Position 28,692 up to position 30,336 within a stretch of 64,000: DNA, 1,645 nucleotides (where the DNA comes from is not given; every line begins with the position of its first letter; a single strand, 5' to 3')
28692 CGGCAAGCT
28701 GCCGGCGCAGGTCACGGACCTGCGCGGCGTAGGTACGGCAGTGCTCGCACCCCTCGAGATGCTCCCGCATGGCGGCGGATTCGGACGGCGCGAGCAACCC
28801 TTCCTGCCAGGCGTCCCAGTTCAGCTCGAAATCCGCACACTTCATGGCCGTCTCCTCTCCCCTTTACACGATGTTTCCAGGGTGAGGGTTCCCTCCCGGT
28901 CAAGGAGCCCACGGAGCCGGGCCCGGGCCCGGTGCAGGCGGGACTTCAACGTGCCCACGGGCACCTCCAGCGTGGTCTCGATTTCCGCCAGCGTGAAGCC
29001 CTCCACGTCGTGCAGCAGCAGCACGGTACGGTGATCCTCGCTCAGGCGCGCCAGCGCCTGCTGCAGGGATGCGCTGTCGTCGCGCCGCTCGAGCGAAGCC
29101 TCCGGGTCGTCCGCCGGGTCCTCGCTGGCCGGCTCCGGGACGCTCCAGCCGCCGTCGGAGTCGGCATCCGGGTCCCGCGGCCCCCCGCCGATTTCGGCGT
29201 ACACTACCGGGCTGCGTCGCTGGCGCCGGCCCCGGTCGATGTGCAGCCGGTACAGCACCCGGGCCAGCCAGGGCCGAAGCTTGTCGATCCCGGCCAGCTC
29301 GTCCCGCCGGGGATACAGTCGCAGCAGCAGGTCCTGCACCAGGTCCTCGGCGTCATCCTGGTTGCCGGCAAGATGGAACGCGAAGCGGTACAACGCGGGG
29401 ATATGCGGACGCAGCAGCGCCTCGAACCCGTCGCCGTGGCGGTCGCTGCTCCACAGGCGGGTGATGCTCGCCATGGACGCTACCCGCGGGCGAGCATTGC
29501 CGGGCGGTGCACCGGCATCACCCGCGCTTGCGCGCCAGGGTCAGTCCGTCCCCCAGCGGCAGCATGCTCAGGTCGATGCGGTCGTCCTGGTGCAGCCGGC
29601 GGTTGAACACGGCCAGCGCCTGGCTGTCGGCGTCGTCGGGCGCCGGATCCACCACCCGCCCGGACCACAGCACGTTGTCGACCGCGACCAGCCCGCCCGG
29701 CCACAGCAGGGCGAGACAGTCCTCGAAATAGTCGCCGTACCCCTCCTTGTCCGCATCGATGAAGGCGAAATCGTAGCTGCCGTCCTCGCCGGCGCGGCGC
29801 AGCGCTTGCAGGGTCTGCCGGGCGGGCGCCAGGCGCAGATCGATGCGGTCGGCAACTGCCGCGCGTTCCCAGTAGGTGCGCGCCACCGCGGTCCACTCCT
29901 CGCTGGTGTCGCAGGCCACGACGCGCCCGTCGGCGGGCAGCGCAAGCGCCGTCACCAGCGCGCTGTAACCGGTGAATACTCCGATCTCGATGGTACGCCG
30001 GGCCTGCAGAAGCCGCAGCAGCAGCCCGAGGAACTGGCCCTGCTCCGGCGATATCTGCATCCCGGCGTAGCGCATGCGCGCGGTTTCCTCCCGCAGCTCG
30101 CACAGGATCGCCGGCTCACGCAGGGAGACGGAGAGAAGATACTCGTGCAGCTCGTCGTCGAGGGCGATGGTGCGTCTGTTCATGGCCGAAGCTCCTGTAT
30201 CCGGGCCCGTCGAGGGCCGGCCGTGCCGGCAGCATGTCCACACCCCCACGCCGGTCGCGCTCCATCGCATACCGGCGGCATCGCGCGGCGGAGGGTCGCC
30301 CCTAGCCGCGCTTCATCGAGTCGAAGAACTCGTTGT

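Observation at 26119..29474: ECF sigma / anti-sigma / Gln-rich secreted protein / TPR-beta-barrel OMP: a four-gene envelope module with no described counterpart that I know of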

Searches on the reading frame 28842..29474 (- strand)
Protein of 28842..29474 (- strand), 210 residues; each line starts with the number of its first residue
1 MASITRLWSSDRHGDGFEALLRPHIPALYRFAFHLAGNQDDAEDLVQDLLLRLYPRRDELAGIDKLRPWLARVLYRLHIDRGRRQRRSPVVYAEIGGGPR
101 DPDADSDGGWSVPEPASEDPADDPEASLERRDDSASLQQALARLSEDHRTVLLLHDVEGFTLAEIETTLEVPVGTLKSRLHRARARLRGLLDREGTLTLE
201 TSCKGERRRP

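Call 3: search_protein_families(library=pfam, proteins=[window:28842-29474:-], max_evalue=0.1)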
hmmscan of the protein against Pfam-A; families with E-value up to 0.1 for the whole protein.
window:28842-29474:- (210 aa): 6 families
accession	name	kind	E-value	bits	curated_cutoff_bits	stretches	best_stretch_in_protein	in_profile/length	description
PF08281.18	Sigma70_r4_2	-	5.1e-16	58.5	25.7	1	136-187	3-54/54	Sigma-70, region 4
PF04542.20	Sigma70_r2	-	7.3e-13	48.6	24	1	20-87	1-70/71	Sigma-70 region 2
PF04545.22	Sigma70_r4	-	3.5e-10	39.7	24.1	1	140-188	1-49/50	Sigma-70, region 4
PF22029.2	PhyR_sigma2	-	3.2e-08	33.9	27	1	22-73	2-53/55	Sigma2 domain of PhyR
PF07638.17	Sigma70_ECF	-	0.00079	19.8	21.1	1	128-188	117-180/185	ECF sigma factor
PF22233.2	PhyR_sigma-like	-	0.058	13.6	27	0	141-178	1-38/50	Response regulator PhyR, sigma-like domain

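Call 4: search_protein_families(library=ncbifam, proteins=[window:28842-29474:-], max_evalue=0.1)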
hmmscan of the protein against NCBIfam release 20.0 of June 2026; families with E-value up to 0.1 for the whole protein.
window:28842-29474:- (210 aa): 101 families (the best 25 are shown)
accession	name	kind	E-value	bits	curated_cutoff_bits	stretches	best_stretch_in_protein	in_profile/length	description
TIGR02983.1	SigE-fam_strep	subfamily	3.2e-30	105.2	141.55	2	14-94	5-85/162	SigE family RNA polymerase sigma factor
NF009185.0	PRK12533.1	equivalog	7.5e-29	101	248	1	13-194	27-196/231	RNA polymerase sigma factor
NF058625.1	sigma_PG0214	equivalog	1.6e-27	96.3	130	2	119-191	89-161/170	GFO_1088 family ECF-type sigma factor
TIGR02937.1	sigma70-ECF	superfamily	1.2e-26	93.3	42.9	1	16-189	2-163/165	sigma-70 family RNA polymerase sigma factor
NF007229.0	PRK09647.1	equivalog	3.1e-26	92.1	265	2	123-196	134-207/220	RNA polymerase sigma factor SigE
NF008888.0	PRK11922.1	equivalog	1.3e-25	90.4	204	1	13-194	28-199/231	RNA polymerase sigma factor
NF007227.0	PRK09645.1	subfamily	2.7e-25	89.3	202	1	17-194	15-173/177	sigma-70 family RNA polymerase sigma factor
NF009166.1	PRK12513.1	equivalog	5.3e-25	88.3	206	1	15-194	22-189/193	RNA polymerase sigma factor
NF009164.0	PRK12511.1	equivalog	1.8e-24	86.2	185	2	24-88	13-77/182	RNA polymerase sigma factor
NF009171.0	PRK12518.1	equivalog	2.1e-24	86.4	208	1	11-196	23-189/191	RNA polymerase sigma factor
TIGR02950.1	SigM_subfam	subfamily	1.1e-23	83.9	147.95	2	119-190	86-157/159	RNA polymerase sigma factor, SigM family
NF007223.0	PRK09641.1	equivalog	7.1e-23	81.4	209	1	17-191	20-184/187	RNA polymerase sigma factor SigW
NF006089.0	PRK08241.1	subfamily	7.4e-23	81.2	240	1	12-191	19-203/343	RNA polymerase subunit sigma-70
NF007225.0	PRK09643.1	equivalog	1e-22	80.8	190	1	15-193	27-184/204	RNA polymerase sigma factor SigM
NF004113.0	PRK05602.1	equivalog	6.3e-22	78.2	208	2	13-90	43-121/211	RNA polymerase sigma factor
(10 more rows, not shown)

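Call 95: search_protein_families(library=padloc, proteins=[window:28842-29474:-], max_evalue=0.01)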
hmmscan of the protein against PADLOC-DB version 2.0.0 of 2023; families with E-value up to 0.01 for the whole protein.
window:28842-29474:- (210 aa): 0 families

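Call 96: search_solved_structures(query=window:28842-29474:-, max_evalue=0.00001)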
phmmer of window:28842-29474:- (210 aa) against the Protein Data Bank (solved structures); distinct sequences matched with E-value up to 0.00001: 18.
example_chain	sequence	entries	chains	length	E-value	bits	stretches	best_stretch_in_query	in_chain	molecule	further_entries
9m9d_F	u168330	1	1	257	1.1e-19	74.4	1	17-191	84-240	ECF RNA polymerase sigma factor SigE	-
9m9e_F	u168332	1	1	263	1.1e-19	74.4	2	112-191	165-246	ECF RNA polymerase sigma factor SigE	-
9m98_F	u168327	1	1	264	1.1e-19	74.4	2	112-191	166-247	ECF RNA polymerase sigma factor SigE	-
5zx2_F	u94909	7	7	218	1.8e-18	70.4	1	17-191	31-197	ECF RNA polymerase sigma factor SigH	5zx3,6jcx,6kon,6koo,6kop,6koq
6jcy_F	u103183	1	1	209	3.3e-18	69.5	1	112-191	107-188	ECF RNA polymerase sigma factor SigH,ECF RNA polymerase sigma factor SigE,ECF RNA polymera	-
5wuq_A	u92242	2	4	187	4.7e-18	69.1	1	15-190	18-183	ECF RNA polymerase sigma factor SigW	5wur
6dv9_F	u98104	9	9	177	1.2e-14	58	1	18-193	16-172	ECF RNA polymerase sigma factor SigL | RNA polymerase sigma factor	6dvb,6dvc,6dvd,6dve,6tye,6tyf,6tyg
7qh5_A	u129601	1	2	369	1.1e-13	54.8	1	17-193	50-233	RNA polymerase sigma factor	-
5uxx_A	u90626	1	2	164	1.3e-13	54.5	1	22-191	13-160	RNA polymerase sigma factor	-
8z6g_B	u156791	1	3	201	5.2e-12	49.3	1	32-188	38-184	RNA polymerase sigma factor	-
6in7_B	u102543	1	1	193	5.4e-12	49.3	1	32-187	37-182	RNA polymerase sigma-H factor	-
5fgm_A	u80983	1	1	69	1.4e-10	44.6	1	135-192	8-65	ECF RNA polymerase sigma factor SigR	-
6jhe_A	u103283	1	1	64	1.1e-08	38.4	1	135-190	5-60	ECF RNA polymerase sigma factor SigW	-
4cxf_A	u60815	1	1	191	2.1e-07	34.3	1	16-194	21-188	RNA POLYMERASE SIGMA FACTOR CNRH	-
3hug_A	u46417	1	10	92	3.5e-07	33.5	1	117-194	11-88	RNA polymerase sigma factor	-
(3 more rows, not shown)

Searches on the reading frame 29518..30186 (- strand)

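Call 3: search_protein_families(library=pfam, proteins=[window:29518-30186:-], max_evalue=0.1)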
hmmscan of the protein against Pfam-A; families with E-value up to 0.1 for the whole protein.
window:29518-30186:- (222 aa): 4 families
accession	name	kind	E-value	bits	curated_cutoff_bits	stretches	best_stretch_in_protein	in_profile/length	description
PF01596.23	Methyltransf_3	-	1.1e-72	244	22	1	20-220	3-203/204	O-methyltransferase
PF13578.12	Methyltransf_24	-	3.2e-15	57.3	26.3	1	66-172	1-105/105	Methyltransferase domain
PF13649.12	Methyltransf_25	-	0.00066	20.8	27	1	67-165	3-97/97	Methyltransferase domain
PF01135.25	PCMT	-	0.0033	17.7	20.3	1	56-111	68-123/210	Protein-L-isoaspartate(D-aspartate) O-methyltransferase (PCMT)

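Call 4: search_protein_families(library=ncbifam, proteins=[window:29518-30186:-], max_evalue=0.1)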
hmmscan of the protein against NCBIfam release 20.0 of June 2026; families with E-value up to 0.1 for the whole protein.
window:29518-30186:- (222 aa): 7 families
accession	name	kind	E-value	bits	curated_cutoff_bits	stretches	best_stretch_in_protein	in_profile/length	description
NF001556.0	PRK00377.1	equivalog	0.0021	17.9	238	1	57-173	36-147/198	cobalt-precorrin-6Y C(15)-methyltransferase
NF043040.1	corrin_prot_MT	hypoth_equivalog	0.0021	17.6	180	1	62-168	42-146/216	corrinoid protein-associated methyltransferase CpaM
NF053839.1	CPFASynBruc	equivalog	0.018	14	600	1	58-170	171-277/410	cyclopropane fatty acid synthase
NF010550.0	PRK13943.1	equivalog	0.019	14.1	359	1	58-111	77-130/322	protein-L-isoaspartate O-methyltransferase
TIGR00080.1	pimt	equivalog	0.058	13.2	159.05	1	56-103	72-119/216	protein-L-isoaspartate O-methyltransferase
NF010549.0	PRK13942.1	equivalog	0.074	12.5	282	0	56-104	72-120/215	protein-L-isoaspartate O-methyltransferase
NF041537.1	ArsM_AhpD_UU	exception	0.074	11.8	510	1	63-111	78-126/345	arsenite methyltransferase/AhpD domain selenoprotein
